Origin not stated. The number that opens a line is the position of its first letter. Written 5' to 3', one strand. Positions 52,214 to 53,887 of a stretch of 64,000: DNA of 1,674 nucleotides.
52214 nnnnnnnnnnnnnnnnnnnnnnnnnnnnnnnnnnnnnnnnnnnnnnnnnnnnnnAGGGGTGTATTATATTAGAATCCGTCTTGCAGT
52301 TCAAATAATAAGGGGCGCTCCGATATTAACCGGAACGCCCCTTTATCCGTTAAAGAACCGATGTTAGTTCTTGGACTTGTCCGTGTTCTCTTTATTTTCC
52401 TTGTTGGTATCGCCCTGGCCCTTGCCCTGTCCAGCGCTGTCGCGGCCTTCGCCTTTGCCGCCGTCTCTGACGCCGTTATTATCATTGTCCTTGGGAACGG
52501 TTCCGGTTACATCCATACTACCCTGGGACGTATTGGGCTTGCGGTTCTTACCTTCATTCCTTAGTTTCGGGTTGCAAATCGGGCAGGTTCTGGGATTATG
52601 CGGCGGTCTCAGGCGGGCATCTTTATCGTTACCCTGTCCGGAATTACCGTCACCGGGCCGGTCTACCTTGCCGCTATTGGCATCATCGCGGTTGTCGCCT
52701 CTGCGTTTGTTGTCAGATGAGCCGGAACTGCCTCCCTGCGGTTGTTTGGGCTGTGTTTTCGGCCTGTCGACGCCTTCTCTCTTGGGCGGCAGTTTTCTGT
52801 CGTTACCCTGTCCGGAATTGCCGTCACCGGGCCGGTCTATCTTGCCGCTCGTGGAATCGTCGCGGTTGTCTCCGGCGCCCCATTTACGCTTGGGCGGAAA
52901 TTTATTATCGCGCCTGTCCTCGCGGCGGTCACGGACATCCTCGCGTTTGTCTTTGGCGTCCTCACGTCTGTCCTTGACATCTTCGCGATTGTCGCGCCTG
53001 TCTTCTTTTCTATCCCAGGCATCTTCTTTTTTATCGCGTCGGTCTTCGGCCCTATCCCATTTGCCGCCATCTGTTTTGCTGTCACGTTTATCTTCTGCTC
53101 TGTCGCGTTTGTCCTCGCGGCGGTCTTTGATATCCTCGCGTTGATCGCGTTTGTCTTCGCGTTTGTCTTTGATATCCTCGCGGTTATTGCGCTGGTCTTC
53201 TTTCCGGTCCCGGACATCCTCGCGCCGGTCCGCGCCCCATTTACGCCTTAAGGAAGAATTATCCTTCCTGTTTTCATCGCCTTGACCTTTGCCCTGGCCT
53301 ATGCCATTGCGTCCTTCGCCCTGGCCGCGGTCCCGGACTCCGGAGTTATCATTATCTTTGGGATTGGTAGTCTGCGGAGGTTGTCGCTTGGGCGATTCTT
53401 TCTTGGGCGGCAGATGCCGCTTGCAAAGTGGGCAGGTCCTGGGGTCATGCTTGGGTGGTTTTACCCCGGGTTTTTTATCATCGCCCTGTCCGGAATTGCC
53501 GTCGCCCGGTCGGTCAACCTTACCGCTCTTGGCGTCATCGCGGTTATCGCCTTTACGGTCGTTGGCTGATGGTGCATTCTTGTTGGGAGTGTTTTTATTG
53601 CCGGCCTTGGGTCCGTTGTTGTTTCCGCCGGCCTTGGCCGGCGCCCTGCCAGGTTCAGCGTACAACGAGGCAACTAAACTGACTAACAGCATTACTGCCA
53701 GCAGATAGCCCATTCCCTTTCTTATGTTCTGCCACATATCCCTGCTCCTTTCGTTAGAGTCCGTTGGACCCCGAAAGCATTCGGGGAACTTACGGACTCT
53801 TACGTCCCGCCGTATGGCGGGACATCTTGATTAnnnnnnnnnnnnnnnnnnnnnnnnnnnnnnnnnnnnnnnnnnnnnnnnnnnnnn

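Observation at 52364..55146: Anti-sigma factor / LTXXQ chaperone-like / hyper-charged secreted repeat-protein operon without a cognate sigma gene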

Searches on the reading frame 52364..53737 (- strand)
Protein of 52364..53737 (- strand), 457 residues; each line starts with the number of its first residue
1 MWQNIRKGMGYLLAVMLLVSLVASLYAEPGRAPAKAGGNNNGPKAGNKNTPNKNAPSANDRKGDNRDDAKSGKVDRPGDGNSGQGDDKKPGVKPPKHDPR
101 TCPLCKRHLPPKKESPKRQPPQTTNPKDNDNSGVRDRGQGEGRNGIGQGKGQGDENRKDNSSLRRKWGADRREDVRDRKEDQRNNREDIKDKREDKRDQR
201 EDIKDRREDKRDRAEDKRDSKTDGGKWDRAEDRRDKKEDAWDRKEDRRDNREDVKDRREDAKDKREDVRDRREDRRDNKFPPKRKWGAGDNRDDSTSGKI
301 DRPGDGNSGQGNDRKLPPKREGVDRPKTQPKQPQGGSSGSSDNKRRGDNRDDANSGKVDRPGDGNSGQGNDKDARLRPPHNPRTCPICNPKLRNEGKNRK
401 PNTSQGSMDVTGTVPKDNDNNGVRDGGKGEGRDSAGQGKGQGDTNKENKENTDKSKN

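Call 3: search_protein_families(library=pfam, proteins=[window:52364-53737:-], max_evalue=0.1)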
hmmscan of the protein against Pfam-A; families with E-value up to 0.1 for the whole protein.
window:52364-53737:- (457 aa): 2 families
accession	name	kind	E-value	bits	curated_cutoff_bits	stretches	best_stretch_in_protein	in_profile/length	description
PF24333.1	DUF7501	-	0.024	15.3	27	0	380-397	8-25/58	Family of unknown function (DUF7501)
PF11162.13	DUF2946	-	0.087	14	23.7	0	57-116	16-83/117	Protein of unknown function (DUF2946)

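Call 4: search_protein_families(library=ncbifam, proteins=[window:52364-53737:-], max_evalue=0.1)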
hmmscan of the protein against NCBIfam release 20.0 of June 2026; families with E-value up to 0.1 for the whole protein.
window:52364-53737:- (457 aa): 1 family
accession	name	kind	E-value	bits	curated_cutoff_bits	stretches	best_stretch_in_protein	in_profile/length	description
NF045487.1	ASRP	equivalog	8.3e-05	21.4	300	1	155-276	354-473/593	archaea-specific SMC-related protein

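Call 8: find_homologous_proteins(query=window:52364-53737:-, max_evalue=0.001)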
Query window:52364-53737:- (457 aa): 64 proteins with E <= 0.001 among 8000 candidates.
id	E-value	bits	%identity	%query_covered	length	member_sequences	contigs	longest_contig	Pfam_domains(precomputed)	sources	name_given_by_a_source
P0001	4.6e-161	556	48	99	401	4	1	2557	-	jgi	-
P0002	1.2e-151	524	58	69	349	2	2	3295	-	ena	-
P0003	6.3e-116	407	53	98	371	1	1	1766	-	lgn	-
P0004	1.7e-69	254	37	69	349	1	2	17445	-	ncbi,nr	ncbi:MAG: hypothetical protein QME51_00130 [Planctomycetota bacterium]|nr:hypothetical protein [Plan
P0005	1.8e-35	141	37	65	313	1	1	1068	-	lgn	-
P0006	9.5e-27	113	60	11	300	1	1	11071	-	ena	-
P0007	8.1e-26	110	39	17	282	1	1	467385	-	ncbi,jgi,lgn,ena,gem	ncbi:MAG: hypothetical protein WC980_00570 [Candidatus Brocadiia bacterium]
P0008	7.9e-25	106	53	13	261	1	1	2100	PF13202.13,PF00036.39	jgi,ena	-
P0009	3.9e-21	94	53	25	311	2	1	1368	PF08004.18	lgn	-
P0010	1.0e-16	80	48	15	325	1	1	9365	-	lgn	-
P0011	1.2e-15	76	58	23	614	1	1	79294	PF13405.13,PF13202.13,PF00036.39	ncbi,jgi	jgi:2-oxo-4-hydroxy-4-carboxy--5-ureidoimidazoline (OHCU) decarboxylase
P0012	3.9e-14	71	22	38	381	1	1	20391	-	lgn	-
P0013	7.0e-14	70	-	-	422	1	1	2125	-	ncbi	-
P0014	1.1e-13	69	52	22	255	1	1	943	-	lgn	-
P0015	1.8e-13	69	54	23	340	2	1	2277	-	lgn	-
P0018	6.9e-13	67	51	18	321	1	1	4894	PF28533.1,PF10817.16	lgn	-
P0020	1.1e-12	66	29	59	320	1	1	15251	-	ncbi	-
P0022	3.5e-12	65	58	23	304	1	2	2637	-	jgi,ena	-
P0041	9.5e-8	50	52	16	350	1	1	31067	-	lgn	-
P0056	2.4e-4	39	44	21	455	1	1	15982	PF18915.6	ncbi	ncbi:MAG: DUF5667 domain-containing protein [bacterium]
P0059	3.1e-4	38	40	18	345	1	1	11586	-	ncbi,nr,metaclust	ncbi:MAG: hypothetical protein A2Z34_00810 [Planctomycetes bacterium RBG_16_59_8]|nr:MAG: hypothetic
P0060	4.7e-4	38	-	-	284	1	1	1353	PF11776.14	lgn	-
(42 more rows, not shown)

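Call 11: list_cluster_members(proteins=[window:52364-53737:-, window:53834-54679:-, window:54682-55182:-, window:55221-56387:-, window:49591-50334:-])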
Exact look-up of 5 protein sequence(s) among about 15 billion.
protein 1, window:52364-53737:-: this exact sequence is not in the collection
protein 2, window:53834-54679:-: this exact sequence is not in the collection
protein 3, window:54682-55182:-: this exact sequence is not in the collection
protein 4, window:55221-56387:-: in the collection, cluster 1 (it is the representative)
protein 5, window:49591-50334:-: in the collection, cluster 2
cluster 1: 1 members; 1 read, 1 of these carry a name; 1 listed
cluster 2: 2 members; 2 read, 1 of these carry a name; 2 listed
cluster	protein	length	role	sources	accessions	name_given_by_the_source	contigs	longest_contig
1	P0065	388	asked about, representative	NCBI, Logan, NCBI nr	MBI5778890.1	MAG: FAD-binding oxidoreductase [Planctomycetes bacterium] | FAD-binding oxidoreductase [Planctomycetota bacterium]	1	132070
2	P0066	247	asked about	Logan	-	-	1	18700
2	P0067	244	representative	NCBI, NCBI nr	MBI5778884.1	MAG: tRNA pseudouridine(38-40) synthase TruA [Planctomycetes bacterium] | tRNA pseudouridine(38-40) synthase TruA [Planctomycetota bacterium]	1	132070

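Call 13: find_encoding_contigs(protein=P0004, flank=8000, max_places=3)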
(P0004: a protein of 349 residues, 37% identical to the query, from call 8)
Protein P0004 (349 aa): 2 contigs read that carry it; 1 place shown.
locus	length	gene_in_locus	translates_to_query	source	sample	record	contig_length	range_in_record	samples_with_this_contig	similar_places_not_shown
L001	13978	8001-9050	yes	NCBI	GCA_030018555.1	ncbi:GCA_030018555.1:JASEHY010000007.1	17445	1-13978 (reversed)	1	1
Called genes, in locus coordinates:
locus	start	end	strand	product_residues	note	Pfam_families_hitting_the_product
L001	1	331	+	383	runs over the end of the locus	PF06114:Peptidase_M78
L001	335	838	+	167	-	PF01850:PIN (weak), PF14367:DUF4411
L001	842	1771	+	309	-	PF02481:DNA_processg_A (faint)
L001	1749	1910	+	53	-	-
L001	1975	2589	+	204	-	PF14487:DarT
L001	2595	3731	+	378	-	PF01661:Macro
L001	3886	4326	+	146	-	PF04343:DUF488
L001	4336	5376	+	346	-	PF04015:DUF362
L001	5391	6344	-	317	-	PF01063:Aminotran_4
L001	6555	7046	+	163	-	-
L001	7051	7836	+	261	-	-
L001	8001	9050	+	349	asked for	-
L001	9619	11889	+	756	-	PF00595:PDZ (faint), PF13180:PDZ_2 (weak), PF17820:PDZ_6 (weak), PF03572:Peptidase_S41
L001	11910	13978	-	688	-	PF07607:DUF1570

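Call 14: find_encoding_contigs(protein=P0007, flank=6000, max_places=2)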
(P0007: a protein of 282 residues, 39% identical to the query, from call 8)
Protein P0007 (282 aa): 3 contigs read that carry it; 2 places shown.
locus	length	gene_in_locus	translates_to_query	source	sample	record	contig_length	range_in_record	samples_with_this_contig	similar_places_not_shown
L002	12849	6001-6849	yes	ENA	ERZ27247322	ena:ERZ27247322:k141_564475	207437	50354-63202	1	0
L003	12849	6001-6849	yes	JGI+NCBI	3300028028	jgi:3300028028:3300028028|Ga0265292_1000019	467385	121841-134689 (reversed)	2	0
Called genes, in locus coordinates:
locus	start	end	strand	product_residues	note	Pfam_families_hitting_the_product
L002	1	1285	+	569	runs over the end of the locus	PF05157:MshEN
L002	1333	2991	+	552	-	PF05157:MshEN, PF00437:T2SSE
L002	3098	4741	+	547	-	PF00890:FAD_binding_2, PF01266:DAO (weak), PF07992:Pyr_redox_2 (faint), PF12831:FAD_oxidored (weak), PF02910:Succ_DH_flav_C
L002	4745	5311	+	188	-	PF04542:Sigma70_r2, PF08281:Sigma70_r4_2, PF04545:Sigma70_r4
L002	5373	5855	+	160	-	PF13490:zf-HC2 (weak)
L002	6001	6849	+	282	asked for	-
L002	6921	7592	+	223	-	-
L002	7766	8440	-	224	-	PF00731:AIRC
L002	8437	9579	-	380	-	PF01168:Ala_racemase_N, PF00842:Ala_racemase_C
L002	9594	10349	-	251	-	PF00814:TsaD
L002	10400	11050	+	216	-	PF04028:DUF374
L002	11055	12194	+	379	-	PF02684:LpxB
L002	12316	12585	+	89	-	PF00216:Bac_DNA_binding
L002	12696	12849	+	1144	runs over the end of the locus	PF00801:PKD (weak), PF22352:K319L-like_PKD (faint), PF18911:PKD_4 (weak)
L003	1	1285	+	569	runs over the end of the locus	PF05157:MshEN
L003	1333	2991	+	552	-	PF05157:MshEN, PF00437:T2SSE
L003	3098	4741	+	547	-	PF00890:FAD_binding_2, PF01266:DAO (weak), PF07992:Pyr_redox_2 (faint), PF12831:FAD_oxidored (weak), PF02910:Succ_DH_flav_C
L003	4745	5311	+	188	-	PF04542:Sigma70_r2, PF08281:Sigma70_r4_2, PF04545:Sigma70_r4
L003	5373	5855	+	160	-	PF13490:zf-HC2 (weak)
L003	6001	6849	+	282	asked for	-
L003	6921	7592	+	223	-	-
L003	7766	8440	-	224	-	PF00731:AIRC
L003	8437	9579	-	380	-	PF01168:Ala_racemase_N, PF00842:Ala_racemase_C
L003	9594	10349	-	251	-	PF00814:TsaD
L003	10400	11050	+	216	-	PF04028:DUF374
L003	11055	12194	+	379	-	PF02684:LpxB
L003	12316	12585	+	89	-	PF00216:Bac_DNA_binding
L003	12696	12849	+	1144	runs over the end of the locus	PF00801:PKD (weak), PF22352:K319L-like_PKD (faint), PF18911:PKD_4 (weak)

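Call 15: find_encoding_contigs(protein=P0006, flank=6000, max_places=2)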
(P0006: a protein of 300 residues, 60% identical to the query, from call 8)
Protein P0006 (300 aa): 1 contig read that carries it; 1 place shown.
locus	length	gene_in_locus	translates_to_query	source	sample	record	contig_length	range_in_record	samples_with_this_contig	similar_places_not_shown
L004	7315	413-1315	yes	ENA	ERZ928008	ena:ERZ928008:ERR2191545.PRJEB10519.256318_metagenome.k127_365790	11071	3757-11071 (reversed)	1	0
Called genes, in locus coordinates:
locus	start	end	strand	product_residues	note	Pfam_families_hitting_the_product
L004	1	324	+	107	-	?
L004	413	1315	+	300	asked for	-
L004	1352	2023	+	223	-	-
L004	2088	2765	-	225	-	PF00731:AIRC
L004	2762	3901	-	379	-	PF01168:Ala_racemase_N, PF00842:Ala_racemase_C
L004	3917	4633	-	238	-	PF00814:TsaD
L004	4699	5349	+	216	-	PF04028:DUF374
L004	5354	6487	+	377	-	PF02684:LpxB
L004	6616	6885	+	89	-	PF00216:Bac_DNA_binding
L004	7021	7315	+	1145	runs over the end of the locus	PF00801:PKD (faint), PF22352:K319L-like_PKD (faint), PF18911:PKD_4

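Call 16: find_encoding_contigs(protein=P0020, flank=6000, max_places=2)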
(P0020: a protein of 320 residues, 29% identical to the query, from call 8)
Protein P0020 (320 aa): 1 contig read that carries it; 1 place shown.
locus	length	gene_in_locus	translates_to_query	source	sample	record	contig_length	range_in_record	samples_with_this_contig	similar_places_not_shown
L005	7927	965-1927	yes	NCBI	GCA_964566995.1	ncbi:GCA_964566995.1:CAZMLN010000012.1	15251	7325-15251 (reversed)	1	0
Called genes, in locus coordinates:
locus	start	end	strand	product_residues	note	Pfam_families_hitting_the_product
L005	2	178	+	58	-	?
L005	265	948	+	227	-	-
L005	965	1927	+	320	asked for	-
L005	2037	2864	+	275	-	-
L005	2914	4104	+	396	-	PF12801:Fer4_5, PF12838:Fer4_7 (weak), PF13187:Fer4_9 (weak), PF00037:Fer4 (weak), PF12797:Fer4_2 (weak), PF12837:Fer4_6 (weak), PF13187:Fer4_9 (weak), PF14697:Fer4_21, +5 more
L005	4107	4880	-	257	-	PF01946:Thi4, PF00890:FAD_binding_2 (weak), PF01266:DAO, PF03486:HI0933_like (weak), PF07992:Pyr_redox_2, PF12831:FAD_oxidored, PF13450:NAD_binding_8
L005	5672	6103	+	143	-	PF01475:FUR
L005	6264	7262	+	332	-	PF00989:PAS, PF08448:PAS_4, PF13188:PAS_8 (faint), PF13426:PAS_9, PF00990:GGDEF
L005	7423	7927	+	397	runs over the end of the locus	PF00753:Lactamase_B, PF19583:ODP, PF00258:Flavodoxin_1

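Call 34: find_encoding_contigs(protein=P0012, flank=5000, max_places=1)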
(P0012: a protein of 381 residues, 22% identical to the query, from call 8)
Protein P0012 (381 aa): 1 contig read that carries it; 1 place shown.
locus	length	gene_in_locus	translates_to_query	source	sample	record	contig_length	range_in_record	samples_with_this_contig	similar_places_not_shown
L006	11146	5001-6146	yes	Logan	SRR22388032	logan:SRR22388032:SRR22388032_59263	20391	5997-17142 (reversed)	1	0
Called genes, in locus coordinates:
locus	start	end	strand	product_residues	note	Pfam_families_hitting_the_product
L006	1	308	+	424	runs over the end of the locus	PF02321:OEP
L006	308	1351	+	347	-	PF25917:BSH_RND (weak), PF25954:Beta-barrel_RND_2, PF25989:YknX_C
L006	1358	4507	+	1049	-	PF00873:ACR_tran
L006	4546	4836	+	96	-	-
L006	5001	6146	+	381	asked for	-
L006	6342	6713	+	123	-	PF00072:Response_reg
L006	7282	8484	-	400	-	PF00817:IMS, PF21999:IMS_HHH_1 (weak), PF11799:IMS_C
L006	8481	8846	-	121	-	-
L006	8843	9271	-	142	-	PF07238:PilZ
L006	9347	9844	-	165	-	PF04461:YajQ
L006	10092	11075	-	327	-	PF00691:OmpA, PF01476:LysM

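Call 35: find_encoding_contigs(protein=P0041, flank=5000, max_places=1)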
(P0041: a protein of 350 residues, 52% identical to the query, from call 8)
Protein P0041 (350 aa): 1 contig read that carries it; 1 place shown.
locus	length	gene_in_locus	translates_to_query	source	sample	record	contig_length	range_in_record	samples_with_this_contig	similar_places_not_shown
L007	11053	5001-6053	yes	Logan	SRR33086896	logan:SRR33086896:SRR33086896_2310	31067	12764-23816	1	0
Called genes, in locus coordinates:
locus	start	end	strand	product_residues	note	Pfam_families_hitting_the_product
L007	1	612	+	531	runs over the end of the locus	PF02321:OEP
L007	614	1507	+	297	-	PF25917:BSH_RND, PF25944:Beta-barrel_RND (faint), PF25954:Beta-barrel_RND_2, PF25990:Beta-barrel_YknX, PF25967:RND-MFP_C, PF25975:CzcB_C, PF25989:YknX_C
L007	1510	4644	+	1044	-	PF00873:ACR_tran, PF03176:MMPL (weak)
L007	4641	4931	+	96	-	-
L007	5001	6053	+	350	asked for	-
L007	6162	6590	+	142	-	PF07963:N_methyl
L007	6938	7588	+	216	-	PF13444:Acetyltransf_5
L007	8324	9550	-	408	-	PF00817:IMS, PF11799:IMS_C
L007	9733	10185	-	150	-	-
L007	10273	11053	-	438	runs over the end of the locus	PF04851:ResIII, PF00270:DEAD, PF00271:Helicase_C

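Call 36: find_encoding_contigs(protein=P0059, flank=5000, max_places=1)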
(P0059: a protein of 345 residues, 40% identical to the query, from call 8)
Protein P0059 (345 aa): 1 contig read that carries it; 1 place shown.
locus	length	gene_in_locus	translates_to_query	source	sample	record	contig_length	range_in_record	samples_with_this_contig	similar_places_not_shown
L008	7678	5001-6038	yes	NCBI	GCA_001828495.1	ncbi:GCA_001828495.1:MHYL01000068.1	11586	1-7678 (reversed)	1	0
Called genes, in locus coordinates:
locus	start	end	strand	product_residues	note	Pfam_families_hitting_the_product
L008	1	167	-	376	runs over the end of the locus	PF00266:Aminotran_5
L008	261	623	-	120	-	-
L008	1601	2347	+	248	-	-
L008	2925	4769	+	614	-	PF00498:FHA, PF16697:Yop-YscD_cpl, PF01590:GAF, PF13185:GAF_2, PF13492:GAF_3, PF00158:Sigma54_activat, PF14532:Sigma54_activ_2, PF25601:AAA_lid_14, +3 more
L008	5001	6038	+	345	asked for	-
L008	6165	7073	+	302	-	PF13180:PDZ_2, PF17820:PDZ_6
